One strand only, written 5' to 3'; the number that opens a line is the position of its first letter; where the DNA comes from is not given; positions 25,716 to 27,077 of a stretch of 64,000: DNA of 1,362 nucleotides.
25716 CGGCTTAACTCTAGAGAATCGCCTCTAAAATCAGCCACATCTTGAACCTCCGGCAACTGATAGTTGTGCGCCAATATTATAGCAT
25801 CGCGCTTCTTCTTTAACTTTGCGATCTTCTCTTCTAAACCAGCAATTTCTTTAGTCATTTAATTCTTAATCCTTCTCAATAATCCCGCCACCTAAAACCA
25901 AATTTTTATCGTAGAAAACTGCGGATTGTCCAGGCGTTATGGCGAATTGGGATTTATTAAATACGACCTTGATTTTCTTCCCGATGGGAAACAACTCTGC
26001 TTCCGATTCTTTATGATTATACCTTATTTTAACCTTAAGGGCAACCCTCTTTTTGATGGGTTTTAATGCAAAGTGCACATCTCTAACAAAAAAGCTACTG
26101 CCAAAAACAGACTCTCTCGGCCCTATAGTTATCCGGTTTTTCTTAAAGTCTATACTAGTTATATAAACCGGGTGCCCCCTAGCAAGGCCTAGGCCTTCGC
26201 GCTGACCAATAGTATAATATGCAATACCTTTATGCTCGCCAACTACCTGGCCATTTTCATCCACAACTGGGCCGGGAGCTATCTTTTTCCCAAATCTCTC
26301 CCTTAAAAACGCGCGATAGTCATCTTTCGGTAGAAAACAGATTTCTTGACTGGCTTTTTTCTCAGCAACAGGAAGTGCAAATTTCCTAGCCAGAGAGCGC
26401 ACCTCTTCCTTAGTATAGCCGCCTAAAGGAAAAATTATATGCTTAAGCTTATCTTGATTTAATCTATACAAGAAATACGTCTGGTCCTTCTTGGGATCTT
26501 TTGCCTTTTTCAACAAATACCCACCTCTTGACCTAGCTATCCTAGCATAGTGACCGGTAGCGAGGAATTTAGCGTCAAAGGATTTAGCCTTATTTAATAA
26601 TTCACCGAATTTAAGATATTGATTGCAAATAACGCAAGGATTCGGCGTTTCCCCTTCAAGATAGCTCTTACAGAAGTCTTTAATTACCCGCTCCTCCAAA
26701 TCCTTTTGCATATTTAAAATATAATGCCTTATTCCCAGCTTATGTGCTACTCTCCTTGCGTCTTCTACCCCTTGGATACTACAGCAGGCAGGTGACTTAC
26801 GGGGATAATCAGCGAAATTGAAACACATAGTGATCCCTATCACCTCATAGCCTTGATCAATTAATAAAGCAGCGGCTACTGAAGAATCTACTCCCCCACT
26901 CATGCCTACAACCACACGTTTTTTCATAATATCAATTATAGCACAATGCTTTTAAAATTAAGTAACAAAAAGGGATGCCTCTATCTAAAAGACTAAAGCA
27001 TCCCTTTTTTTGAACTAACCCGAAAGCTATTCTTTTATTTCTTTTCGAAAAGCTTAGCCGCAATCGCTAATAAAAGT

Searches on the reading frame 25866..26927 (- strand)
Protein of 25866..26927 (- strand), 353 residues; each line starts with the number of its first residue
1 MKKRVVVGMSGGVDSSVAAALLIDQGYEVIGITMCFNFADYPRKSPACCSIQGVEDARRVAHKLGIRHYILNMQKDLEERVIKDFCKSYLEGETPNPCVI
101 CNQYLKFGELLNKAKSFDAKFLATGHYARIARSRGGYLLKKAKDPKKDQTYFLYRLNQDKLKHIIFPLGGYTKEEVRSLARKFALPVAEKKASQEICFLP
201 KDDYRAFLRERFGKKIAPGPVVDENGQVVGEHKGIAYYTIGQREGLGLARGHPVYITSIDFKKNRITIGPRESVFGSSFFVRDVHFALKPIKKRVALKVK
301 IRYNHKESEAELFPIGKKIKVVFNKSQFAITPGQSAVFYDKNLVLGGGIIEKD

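Call 38: find_encoding_contigs(protein=window:25866-26927:-, flank=10000, max_places=10)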
Protein window:25866-26927:- (353 aa): 3 contigs read that carry it; 3 places shown.
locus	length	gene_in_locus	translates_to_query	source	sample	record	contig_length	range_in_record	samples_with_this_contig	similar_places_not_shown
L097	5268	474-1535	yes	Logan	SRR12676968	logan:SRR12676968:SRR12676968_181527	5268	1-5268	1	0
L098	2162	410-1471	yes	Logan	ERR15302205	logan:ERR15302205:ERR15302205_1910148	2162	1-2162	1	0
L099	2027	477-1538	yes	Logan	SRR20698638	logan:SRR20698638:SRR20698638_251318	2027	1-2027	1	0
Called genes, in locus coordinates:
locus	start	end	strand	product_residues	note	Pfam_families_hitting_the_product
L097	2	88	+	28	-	?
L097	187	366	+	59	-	-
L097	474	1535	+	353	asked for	PF02540:NAD_synthase (faint), PF03054:tRNA_Me_trans, PF06508:QueC (faint), PF24167:DUF7411 (faint), PF20259:tRNA_Me_trans_M, PF20258:tRNA_Me_trans_C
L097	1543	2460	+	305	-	PF02445:NadA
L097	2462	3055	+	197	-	PF00849:PseudoU_synth_2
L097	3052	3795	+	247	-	PF02673:BacA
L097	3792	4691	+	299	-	PF00294:PfkB, PF08543:Phos_pyr_kin (weak)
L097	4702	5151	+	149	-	PF09424:YqeY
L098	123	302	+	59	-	-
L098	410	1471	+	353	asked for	PF02540:NAD_synthase (faint), PF03054:tRNA_Me_trans, PF06508:QueC (faint), PF24167:DUF7411 (faint), PF20259:tRNA_Me_trans_M, PF20258:tRNA_Me_trans_C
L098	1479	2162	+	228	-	?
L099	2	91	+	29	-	?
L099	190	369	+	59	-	-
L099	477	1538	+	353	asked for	PF02540:NAD_synthase (faint), PF03054:tRNA_Me_trans, PF06508:QueC (faint), PF24167:DUF7411 (faint), PF20259:tRNA_Me_trans_M, PF20258:tRNA_Me_trans_C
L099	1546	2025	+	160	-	?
